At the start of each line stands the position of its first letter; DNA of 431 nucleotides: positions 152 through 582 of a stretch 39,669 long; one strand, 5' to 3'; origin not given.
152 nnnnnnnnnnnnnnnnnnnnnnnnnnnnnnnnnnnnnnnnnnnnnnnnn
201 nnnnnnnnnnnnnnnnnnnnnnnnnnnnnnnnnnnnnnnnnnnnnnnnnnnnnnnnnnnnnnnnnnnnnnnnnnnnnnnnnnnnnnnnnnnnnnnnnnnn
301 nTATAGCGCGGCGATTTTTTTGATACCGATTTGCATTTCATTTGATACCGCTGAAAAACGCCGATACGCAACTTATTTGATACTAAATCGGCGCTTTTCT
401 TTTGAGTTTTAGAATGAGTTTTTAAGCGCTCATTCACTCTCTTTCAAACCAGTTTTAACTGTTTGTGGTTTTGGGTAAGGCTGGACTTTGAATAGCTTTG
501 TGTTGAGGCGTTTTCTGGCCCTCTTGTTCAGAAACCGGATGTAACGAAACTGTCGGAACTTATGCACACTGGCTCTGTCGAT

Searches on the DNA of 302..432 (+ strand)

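Call 21: search_dna_similar(query=window:302-432:+, collection=ecoli_genomes, mode=distant, rows=spread, max_rows=40)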
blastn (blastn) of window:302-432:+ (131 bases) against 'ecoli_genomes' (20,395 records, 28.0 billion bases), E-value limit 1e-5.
Records with a match: 235; places in all: 285; records where one place covers at least 80% of the query: 228.
Genomes with a match: 233 of 5426; with a place that covers at least 80% of the query: 226. Places per genome that has any: lowest 1, median 1, highest 4. On chromosomes: 283 places; on plasmids: 2.
Best place of each record, by identity: >=99% 200; 95-99% 28; 90-95% 6; 60-80% 1.
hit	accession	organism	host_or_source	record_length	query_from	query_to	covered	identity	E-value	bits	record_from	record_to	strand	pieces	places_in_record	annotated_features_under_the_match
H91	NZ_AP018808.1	Escherichia coli strain E2865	Bos taurus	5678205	1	131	100%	100.0%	9e-60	237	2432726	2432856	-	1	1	protein mom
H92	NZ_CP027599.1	Escherichia coli strain 97-3250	Homo sapiens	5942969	1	131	100%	100.0%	9e-60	237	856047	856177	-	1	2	hypothetical protein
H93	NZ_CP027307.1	Escherichia coli strain 2015C-3108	Homo sapiens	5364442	1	131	100%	100.0%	9e-60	237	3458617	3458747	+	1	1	protein mom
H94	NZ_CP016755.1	Escherichia coli strain FORC_044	Homo sapiens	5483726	1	131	100%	100.0%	9e-60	237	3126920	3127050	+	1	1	protein mom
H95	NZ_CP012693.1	Escherichia coli strain FORC_028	Homo sapiens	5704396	1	131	100%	100.0%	9e-60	237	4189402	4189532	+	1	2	hypothetical protein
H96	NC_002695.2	Escherichia coli O157:H7 str. Sakai strain Sakai substr. ...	Homo sapiens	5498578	1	131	100%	100.0%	9e-60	237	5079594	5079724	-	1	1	prophage Sp18, Mu-like phage | sorM: sorbose PTS component, interapted by phage insertion | sorM: pseudogene | DNA modification protein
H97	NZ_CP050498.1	Escherichia coli strain RM13322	cattle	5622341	1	131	100%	100.0%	9e-60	237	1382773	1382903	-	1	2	protein mom | HK97 gp10 family phage protein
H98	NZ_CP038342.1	Escherichia coli O157:H7 strain H2495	Homo sapiens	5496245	1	131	100%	100.0%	9e-60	237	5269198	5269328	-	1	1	protein mom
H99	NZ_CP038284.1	Escherichia coli O157:H7 strain YB14-1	cattle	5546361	1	131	100%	100.0%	9e-60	237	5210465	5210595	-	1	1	psiE: phosphate-starvation-inducible protein PsiE | protein mom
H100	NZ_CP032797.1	Escherichia coli strain ERL06-2497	bovine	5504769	1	131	100%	100.0%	9e-60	237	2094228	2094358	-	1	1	comR: TetR family copper-responsive transcriptional repressor ComR | protein mom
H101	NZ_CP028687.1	Escherichia coli strain 110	cattle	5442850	1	131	100%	100.0%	9e-60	237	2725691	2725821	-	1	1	MFS transporter | hypothetical protein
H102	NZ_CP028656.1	Escherichia coli strain 121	cattle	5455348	1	131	100%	100.0%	9e-60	237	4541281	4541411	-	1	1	protein mom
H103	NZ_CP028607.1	Escherichia coli strain 143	cattle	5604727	1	131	100%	100.0%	9e-60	237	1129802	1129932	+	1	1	protein mom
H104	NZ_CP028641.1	Escherichia coli strain 132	cattle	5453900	1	131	100%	100.0%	9e-60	237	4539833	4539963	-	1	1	protein mom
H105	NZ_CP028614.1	Escherichia coli strain 141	cattle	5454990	1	131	100%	100.0%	9e-60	237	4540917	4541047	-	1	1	protein mom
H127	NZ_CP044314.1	Escherichia coli strain RM9245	feces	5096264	1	131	100%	97.7%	2e-55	224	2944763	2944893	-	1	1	type VI secretion system-associated protein TagO | protein mom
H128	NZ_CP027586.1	Escherichia coli strain 2012EL-2448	Homo sapiens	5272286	1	131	100%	96.9%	2e-54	219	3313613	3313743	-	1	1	hypothetical protein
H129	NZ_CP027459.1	Escherichia coli strain 90-3040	missing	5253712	1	101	77%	93.1%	1e-33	151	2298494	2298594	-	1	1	DNA internalization-related competence protein ComEC/Rec2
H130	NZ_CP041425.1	Escherichia coli strain STEC388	pig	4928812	1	85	65%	76.7%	5e-6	59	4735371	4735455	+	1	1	protein mom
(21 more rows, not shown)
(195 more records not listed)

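Call 31: get_annotated_region(hit=H130, flank=600)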
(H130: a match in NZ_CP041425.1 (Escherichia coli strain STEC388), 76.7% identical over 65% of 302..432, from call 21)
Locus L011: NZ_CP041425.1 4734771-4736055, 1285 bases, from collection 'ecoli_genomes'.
description: Escherichia coli strain STEC388 chromosome, complete genome
organism: Escherichia coli strain STEC388 (NCBI taxid 562)
replicon: chromosome; assembly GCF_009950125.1
host: -; source: pig; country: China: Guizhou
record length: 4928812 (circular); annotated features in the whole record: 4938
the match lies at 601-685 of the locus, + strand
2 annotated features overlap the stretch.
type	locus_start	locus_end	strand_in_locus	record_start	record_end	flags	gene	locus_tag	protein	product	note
CDS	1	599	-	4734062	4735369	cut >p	-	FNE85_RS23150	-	DUF945 family protein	incomplete; partial in the middle of a contig; missing N-terminus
CDS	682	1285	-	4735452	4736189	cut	-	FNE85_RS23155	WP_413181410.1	protein mom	-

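Call 32: get_annotated_region(hit=H129, flank=600)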
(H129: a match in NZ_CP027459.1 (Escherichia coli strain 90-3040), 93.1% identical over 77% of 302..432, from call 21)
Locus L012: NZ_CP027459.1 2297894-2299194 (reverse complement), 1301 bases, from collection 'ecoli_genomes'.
description: Escherichia coli strain 90-3040 chromosome, complete genome
organism: Escherichia coli strain 90-3040 (NCBI taxid 562)
replicon: chromosome; assembly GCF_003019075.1
host: missing; source: missing; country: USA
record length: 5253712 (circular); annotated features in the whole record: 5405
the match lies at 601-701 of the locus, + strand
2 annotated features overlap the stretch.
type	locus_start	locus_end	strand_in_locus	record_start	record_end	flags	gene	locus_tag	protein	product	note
CDS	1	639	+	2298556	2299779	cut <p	-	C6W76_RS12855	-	DNA internalization-related competence protein ComEC/Rec2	incomplete; partial in the middle of a contig; missing C-terminus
CDS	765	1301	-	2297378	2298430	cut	-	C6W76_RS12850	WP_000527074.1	DNA cytosine methyltransferase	-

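Call 33: get_annotated_region(hit=H128, flank=600)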
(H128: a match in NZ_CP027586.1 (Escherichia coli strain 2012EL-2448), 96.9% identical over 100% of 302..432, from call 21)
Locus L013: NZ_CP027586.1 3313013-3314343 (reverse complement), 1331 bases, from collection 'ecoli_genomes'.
description: Escherichia coli strain 2012EL-2448 chromosome, complete genome
organism: Escherichia coli strain 2012EL-2448 (NCBI taxid 562)
replicon: chromosome; assembly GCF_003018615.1
host: Homo sapiens; source: stool; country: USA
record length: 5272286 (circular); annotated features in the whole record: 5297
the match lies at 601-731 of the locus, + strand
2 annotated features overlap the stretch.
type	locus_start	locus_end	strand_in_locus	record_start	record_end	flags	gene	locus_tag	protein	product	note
CDS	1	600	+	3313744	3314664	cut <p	hofC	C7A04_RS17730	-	protein transport protein HofC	incomplete; partial in the middle of a contig; missing C-terminus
CDS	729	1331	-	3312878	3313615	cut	-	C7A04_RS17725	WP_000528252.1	hypothetical protein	-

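Call 34: get_annotated_region(hit=H127, flank=600)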
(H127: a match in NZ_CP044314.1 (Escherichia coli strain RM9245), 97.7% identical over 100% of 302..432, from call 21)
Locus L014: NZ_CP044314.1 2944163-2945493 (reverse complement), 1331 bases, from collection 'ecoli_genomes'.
description: Escherichia coli strain RM9245 chromosome, complete genome
organism: Escherichia coli strain RM9245 (NCBI taxid 562)
replicon: chromosome; assembly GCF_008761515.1
host: -; source: feces; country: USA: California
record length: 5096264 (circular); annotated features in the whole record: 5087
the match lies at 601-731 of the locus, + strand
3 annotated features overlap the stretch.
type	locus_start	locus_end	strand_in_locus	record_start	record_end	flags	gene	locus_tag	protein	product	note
CDS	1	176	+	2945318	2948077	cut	tssH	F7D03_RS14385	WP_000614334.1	type VI secretion system ATPase TssH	-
CDS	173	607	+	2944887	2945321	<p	-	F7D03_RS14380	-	type VI secretion system-associated protein TagO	incomplete; partial in the middle of a contig; missing C-terminus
CDS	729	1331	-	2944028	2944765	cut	-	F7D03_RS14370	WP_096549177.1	protein mom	-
